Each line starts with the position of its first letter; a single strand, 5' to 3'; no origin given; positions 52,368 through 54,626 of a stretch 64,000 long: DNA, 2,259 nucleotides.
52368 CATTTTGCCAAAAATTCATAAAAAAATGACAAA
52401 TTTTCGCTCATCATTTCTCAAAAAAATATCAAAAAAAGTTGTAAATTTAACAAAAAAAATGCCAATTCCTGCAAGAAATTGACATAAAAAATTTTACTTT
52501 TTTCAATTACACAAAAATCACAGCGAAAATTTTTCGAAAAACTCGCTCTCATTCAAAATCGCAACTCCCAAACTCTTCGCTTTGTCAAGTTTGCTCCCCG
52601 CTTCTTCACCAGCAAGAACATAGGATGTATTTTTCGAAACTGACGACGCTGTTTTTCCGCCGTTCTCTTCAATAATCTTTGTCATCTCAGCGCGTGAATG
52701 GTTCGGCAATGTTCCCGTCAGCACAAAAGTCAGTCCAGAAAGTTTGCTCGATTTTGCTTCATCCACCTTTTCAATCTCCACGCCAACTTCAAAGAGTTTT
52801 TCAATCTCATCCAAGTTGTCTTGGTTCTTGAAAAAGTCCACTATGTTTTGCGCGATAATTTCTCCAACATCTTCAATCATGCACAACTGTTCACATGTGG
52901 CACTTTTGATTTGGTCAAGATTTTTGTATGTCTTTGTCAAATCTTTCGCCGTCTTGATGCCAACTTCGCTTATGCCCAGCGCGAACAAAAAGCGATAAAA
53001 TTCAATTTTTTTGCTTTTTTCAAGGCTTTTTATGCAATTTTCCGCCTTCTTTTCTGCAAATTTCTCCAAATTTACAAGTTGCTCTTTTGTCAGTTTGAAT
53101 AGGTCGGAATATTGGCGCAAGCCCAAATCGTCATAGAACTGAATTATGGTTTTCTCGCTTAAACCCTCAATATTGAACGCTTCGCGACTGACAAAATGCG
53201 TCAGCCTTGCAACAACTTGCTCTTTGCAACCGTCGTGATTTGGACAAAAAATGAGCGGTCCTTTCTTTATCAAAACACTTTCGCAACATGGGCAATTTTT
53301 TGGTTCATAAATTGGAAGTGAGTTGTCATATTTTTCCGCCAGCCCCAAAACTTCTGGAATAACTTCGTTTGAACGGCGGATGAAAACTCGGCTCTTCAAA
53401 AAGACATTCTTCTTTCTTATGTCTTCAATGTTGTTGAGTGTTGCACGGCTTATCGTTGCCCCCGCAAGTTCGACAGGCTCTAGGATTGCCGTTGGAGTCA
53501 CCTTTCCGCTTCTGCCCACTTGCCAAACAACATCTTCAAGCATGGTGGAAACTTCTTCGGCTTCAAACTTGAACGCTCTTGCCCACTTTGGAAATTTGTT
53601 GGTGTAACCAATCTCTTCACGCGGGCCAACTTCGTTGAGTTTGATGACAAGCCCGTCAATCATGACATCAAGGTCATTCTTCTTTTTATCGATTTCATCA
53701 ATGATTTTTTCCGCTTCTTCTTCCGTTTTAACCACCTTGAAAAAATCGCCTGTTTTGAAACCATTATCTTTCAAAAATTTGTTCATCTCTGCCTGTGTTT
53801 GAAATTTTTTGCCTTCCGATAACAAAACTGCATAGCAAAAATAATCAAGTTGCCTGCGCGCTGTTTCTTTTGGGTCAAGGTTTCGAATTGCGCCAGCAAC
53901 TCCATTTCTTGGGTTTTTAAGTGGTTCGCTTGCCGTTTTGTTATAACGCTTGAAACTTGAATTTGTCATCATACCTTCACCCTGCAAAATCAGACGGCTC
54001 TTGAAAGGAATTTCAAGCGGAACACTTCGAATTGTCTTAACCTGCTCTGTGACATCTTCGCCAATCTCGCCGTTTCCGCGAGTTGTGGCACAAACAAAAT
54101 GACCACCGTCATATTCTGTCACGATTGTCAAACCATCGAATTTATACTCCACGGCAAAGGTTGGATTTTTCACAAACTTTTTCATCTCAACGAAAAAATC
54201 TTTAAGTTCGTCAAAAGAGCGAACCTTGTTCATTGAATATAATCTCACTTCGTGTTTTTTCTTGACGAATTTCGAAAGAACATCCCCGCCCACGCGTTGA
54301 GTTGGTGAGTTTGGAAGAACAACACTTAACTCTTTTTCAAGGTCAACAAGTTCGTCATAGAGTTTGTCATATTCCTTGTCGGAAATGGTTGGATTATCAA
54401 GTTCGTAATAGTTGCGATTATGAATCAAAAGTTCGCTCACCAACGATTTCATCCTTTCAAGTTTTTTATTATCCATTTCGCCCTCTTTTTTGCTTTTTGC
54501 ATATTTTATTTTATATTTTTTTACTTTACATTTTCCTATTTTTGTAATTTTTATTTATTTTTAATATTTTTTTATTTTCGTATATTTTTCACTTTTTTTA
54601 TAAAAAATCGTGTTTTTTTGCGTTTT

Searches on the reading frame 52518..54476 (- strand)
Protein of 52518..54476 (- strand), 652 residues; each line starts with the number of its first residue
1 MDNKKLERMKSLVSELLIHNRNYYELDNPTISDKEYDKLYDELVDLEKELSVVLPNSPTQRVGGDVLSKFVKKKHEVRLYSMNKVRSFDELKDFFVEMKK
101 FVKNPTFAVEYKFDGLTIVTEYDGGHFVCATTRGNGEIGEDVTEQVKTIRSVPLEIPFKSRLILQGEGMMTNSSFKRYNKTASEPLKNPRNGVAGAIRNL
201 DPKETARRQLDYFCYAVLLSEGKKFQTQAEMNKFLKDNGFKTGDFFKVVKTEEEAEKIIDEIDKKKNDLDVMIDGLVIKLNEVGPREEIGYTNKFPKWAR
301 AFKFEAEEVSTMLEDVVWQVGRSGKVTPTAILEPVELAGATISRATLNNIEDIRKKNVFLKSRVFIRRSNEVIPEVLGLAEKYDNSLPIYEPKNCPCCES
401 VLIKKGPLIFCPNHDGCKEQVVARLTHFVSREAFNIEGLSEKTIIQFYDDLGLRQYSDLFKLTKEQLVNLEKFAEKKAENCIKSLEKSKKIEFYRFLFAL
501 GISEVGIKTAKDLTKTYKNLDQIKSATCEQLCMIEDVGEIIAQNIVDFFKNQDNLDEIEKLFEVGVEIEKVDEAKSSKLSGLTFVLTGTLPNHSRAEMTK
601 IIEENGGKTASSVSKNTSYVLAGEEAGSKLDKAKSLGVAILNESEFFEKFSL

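Call 7: search_protein_families(library=pfam, proteins=[window:52518-54476:-], max_evalue=0.01)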
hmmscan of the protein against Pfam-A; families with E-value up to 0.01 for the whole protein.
window:52518-54476:- (652 aa): 9 families
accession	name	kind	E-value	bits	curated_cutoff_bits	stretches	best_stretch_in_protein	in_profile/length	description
PF01653.23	DNA_ligase_aden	-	7e-67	226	27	1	68-307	2-253/253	NAD-dependent DNA ligase adenylation domain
PF03120.22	DNA_ligase_OB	-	9.7e-26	89.9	32.9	1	311-382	2-73/79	NAD-dependent DNA ligase OB-fold domain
PF12826.13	HHH_2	-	2.2e-21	76.2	27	1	495-555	1-61/64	Helix-hairpin-helix motif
PF00533.33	BRCT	-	3.9e-17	62.7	21.3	1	575-648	2-76/78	BRCA1 C Terminus (BRCT) domain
PF14520.12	HHH_5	-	2.7e-11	44.2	27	1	496-550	1-56/57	Helix-hairpin-helix domain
PF22745.1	Nlig-Ia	-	1.4e-07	32.5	27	1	6-50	3-47/92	DNA ligase-like, N-terminal NAD+-binding domain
PF16589.12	BRCT_2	-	4.6e-07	30.5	27.3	1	579-641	3-65/86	BRCT domain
PF12738.14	PTCB-BRCT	-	2e-06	28.1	22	1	586-642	5-60/63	twin BRCT domain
PF09414.15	RNA_ligase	-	7.5e-05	23.4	27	1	107-279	3-156/171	RNA ligase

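Call 43: find_homologous_proteins(query=window:52518-54476:-, max_evalue=1e-50)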
Query window:52518-54476:- (652 aa): 8000 proteins with E <= 1e-50 among 8000 candidates; the best 120 are listed.
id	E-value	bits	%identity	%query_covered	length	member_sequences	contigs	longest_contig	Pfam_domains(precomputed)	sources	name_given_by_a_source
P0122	0.0e+0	1443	100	100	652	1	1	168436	PF12826.14,PF03120.23,PF14520.13,PF01653.24,PF00533.34,PF16589.13,PF22745.3,PF12738.14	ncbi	-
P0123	0.0e+0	1324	92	99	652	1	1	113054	PF12826.14,PF03120.23,PF14520.13,PF01653.24,PF00533.34,PF16589.13,PF22745.3,PF12738.14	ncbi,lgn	-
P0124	0.0e+0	1199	83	99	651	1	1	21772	PF12826.14,PF03120.23,PF14520.13,PF01653.24,PF00533.34,PF16589.13,PF22745.3,PF12738.14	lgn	-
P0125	0.0e+0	1189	82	99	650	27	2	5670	PF12826.14,PF03120.23,PF14520.13,PF01653.24,PF00533.34,PF16589.13,PF22745.3,PF12738.14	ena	-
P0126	0.0e+0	1188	81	99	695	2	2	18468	PF12826.14,PF03120.23,PF14520.13,PF01653.24,PF00533.34,PF16589.13,PF22745.3,PF12738.14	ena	-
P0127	0.0e+0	1185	82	99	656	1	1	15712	PF12826.14,PF03120.23,PF14520.13,PF01653.24,PF00533.34,PF16589.13,PF22745.3,PF12738.14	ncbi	-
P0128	0.0e+0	1185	80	100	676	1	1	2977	PF12826.14,PF03120.23,PF14520.13,PF01653.24,PF00533.34,PF16589.13,PF22745.3,PF12738.14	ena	-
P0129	0.0e+0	1182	80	99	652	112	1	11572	PF12826.14,PF03120.23,PF14520.13,PF01653.24,PF00533.34,PF16589.13,PF22745.3,PF12738.14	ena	-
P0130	0.0e+0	1176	81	99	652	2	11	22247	PF12826.14,PF03120.23,PF14520.13,PF01653.24,PF00533.34,PF16589.13,PF22745.3,PF12738.14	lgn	-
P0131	0.0e+0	1174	81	99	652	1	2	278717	PF12826.14,PF03120.23,PF14520.13,PF01653.24,PF00533.34,PF16589.13,PF22745.3,PF12738.14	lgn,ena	-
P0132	0.0e+0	1172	81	99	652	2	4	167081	PF12826.14,PF03120.23,PF14520.13,PF01653.24,PF00533.34,PF16589.13,PF22745.3,PF12738.14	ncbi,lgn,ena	-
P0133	0.0e+0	1172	81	99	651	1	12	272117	PF12826.14,PF03120.23,PF14520.13,PF01653.24,PF00533.34,PF16589.13,PF22745.3,PF12738.14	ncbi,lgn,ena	-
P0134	0.0e+0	1172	81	99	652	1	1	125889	PF12826.14,PF03120.23,PF14520.13,PF01653.24,PF00533.34,PF16589.13,PF22745.3,PF12738.14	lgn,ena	-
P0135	0.0e+0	1171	80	99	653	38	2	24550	PF12826.14,PF03120.23,PF14520.13,PF01653.24,PF00533.34,PF16589.13,PF22745.3,PF12738.14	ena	-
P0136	0.0e+0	1170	81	99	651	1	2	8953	PF12826.14,PF03120.23,PF14520.13,PF01653.24,PF00533.34,PF16589.13,PF22745.3,PF12738.14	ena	-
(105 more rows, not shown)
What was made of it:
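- On Mollicute variable surface lipoproteins (Vlp/Vsp/Vmm/drp): LigA relatives are named 'MAG: Clostridia bacterium' (call 43).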

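Call 44: find_encoding_contigs(protein=P0123, flank=4000, max_places=10)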
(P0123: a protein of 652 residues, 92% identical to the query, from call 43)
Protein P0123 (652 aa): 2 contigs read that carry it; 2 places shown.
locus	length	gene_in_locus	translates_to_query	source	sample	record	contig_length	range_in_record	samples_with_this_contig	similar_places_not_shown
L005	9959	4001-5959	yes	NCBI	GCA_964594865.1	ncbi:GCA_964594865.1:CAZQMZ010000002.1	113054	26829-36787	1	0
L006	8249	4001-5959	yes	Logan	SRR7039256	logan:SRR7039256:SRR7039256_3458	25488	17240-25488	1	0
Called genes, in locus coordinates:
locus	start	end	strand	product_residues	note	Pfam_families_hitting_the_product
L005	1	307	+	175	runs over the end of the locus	PF02482:Ribosomal_S30AE, PF16321:Ribosom_S30AE_C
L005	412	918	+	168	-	-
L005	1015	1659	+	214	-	PF00005:ABC_tran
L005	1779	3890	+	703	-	PF00580:UvrD-helicase, PF13245:AAA_19, PF13604:AAA_30 (faint), PF01443:Viral_helicase1 (faint), PF13361:UvrD_C, PF13538:UvrD_C_2, PF21196:PcrA_UvrD_tudor (weak)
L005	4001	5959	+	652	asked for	PF22745:Nlig-Ia, PF01653:DNA_ligase_aden, PF03120:OB_DNA_ligase, PF12826:HHH_2, PF14520:HHH_5 (weak), PF00533:BRCT, PF12738:PTCB-BRCT (weak), PF16589:BRCT_2 (weak)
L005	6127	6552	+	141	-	-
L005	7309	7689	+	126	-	PF00164:Ribosom_S12_S23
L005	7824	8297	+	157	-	PF00177:Ribosomal_S7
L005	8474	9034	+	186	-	-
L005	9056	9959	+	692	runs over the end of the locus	PF00009:GTP_EFTU, PF01926:MMR_HSR1 (faint), PF03144:GTP_EFTU_D2, PF22042:EF-G_D2, PF14492:EFG_III, PF16658:RF3_C (weak), PF03764:EFG_IV, PF00679:EFG_C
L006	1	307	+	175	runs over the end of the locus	PF02482:Ribosomal_S30AE, PF16321:Ribosom_S30AE_C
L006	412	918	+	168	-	-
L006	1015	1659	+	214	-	PF00005:ABC_tran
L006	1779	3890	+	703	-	PF00580:UvrD-helicase, PF13245:AAA_19, PF13604:AAA_30 (faint), PF01443:Viral_helicase1 (faint), PF13361:UvrD_C, PF13538:UvrD_C_2, PF21196:PcrA_UvrD_tudor (weak)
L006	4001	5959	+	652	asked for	PF22745:Nlig-Ia, PF01653:DNA_ligase_aden, PF03120:OB_DNA_ligase, PF12826:HHH_2, PF14520:HHH_5 (weak), PF00533:BRCT, PF12738:PTCB-BRCT (weak), PF16589:BRCT_2 (weak)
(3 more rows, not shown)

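Call 45: find_encoding_contigs(protein=P0133, flank=4000, max_places=10)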
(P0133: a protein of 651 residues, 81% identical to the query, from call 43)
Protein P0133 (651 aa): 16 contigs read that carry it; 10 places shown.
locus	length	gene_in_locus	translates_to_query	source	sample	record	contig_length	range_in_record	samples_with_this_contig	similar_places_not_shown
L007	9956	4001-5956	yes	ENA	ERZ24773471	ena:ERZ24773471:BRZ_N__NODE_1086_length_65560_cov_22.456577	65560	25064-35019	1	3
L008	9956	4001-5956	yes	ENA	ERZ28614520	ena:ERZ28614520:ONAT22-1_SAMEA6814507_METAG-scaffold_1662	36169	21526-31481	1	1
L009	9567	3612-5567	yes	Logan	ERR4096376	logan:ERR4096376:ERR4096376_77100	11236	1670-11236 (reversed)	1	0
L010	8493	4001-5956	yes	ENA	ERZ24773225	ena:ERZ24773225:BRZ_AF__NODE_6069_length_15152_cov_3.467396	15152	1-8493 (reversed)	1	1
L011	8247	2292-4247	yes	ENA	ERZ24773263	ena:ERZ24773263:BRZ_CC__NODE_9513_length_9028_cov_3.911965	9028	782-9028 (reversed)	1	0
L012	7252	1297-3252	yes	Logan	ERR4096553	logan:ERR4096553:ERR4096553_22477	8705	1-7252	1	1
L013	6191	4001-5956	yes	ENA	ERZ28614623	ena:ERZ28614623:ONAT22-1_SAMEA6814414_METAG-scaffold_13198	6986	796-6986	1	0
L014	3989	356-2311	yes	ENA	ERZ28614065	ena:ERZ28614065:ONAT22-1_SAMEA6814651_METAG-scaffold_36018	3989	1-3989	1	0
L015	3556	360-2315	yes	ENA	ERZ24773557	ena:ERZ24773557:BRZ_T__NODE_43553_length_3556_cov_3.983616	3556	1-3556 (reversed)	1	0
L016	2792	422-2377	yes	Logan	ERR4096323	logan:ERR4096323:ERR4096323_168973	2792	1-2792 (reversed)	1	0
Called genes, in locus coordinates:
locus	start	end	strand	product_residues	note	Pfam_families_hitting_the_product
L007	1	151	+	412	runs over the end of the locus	PF00919:UPF0004, PF04055:Radical_SAM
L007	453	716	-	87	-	-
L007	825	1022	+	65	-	PF13443:HTH_26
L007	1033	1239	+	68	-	PF12844:HTH_19, PF01381:HTH_3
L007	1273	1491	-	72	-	PF12844:HTH_19, PF13560:HTH_31, PF01381:HTH_3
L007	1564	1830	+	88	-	-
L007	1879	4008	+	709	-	PF00580:UvrD-helicase, PF13245:AAA_19, PF13604:AAA_30 (faint), PF01443:Viral_helicase1 (faint), PF13087:AAA_12 (faint), PF13361:UvrD_C, PF13538:UvrD_C_2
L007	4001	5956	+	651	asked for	PF22745:Nlig-Ia, PF01653:DNA_ligase_aden, PF03120:OB_DNA_ligase, PF12826:HHH_2, PF14520:HHH_5, PF00533:BRCT, PF12738:PTCB-BRCT, PF16589:BRCT_2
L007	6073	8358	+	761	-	PF04542:Sigma70_r2, PF04545:Sigma70_r4 (faint), PF08281:Sigma70_r4_2 (weak), PF16509:KORA (faint)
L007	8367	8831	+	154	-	PF04542:Sigma70_r2 (weak)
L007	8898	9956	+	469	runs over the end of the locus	PF04545:Sigma70_r4 (faint), PF08281:Sigma70_r4_2 (faint)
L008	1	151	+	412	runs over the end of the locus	PF00919:UPF0004, PF04055:Radical_SAM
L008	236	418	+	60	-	PF01165:Ribosomal_S21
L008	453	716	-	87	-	-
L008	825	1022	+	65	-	PF13443:HTH_26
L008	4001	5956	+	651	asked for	PF22745:Nlig-Ia, PF01653:DNA_ligase_aden, PF03120:OB_DNA_ligase, PF12826:HHH_2, PF14520:HHH_5, PF00533:BRCT, PF12738:PTCB-BRCT, PF16589:BRCT_2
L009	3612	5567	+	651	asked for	PF22745:Nlig-Ia, PF01653:DNA_ligase_aden, PF03120:OB_DNA_ligase, PF12826:HHH_2, PF14520:HHH_5, PF00533:BRCT, PF12738:PTCB-BRCT, PF16589:BRCT_2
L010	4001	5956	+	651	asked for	PF22745:Nlig-Ia, PF01653:DNA_ligase_aden, PF03120:OB_DNA_ligase, PF12826:HHH_2, PF14520:HHH_5, PF00533:BRCT, PF12738:PTCB-BRCT, PF16589:BRCT_2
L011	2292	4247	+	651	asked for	PF22745:Nlig-Ia, PF01653:DNA_ligase_aden, PF03120:OB_DNA_ligase, PF12826:HHH_2, PF14520:HHH_5, PF00533:BRCT, PF12738:PTCB-BRCT, PF16589:BRCT_2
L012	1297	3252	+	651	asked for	PF22745:Nlig-Ia, PF01653:DNA_ligase_aden, PF03120:OB_DNA_ligase, PF12826:HHH_2, PF14520:HHH_5, PF00533:BRCT, PF12738:PTCB-BRCT, PF16589:BRCT_2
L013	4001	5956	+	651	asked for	PF22745:Nlig-Ia, PF01653:DNA_ligase_aden, PF03120:OB_DNA_ligase, PF12826:HHH_2, PF14520:HHH_5, PF00533:BRCT, PF12738:PTCB-BRCT, PF16589:BRCT_2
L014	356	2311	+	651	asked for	PF22745:Nlig-Ia, PF01653:DNA_ligase_aden, PF03120:OB_DNA_ligase, PF12826:HHH_2, PF14520:HHH_5, PF00533:BRCT, PF12738:PTCB-BRCT, PF16589:BRCT_2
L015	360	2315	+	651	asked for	PF22745:Nlig-Ia, PF01653:DNA_ligase_aden, PF03120:OB_DNA_ligase, PF12826:HHH_2, PF14520:HHH_5, PF00533:BRCT, PF12738:PTCB-BRCT, PF16589:BRCT_2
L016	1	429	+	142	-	?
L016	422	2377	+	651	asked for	PF22745:Nlig-Ia, PF01653:DNA_ligase_aden, PF03120:OB_DNA_ligase, PF12826:HHH_2, PF14520:HHH_5, PF00533:BRCT, PF12738:PTCB-BRCT, PF16589:BRCT_2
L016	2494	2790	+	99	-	?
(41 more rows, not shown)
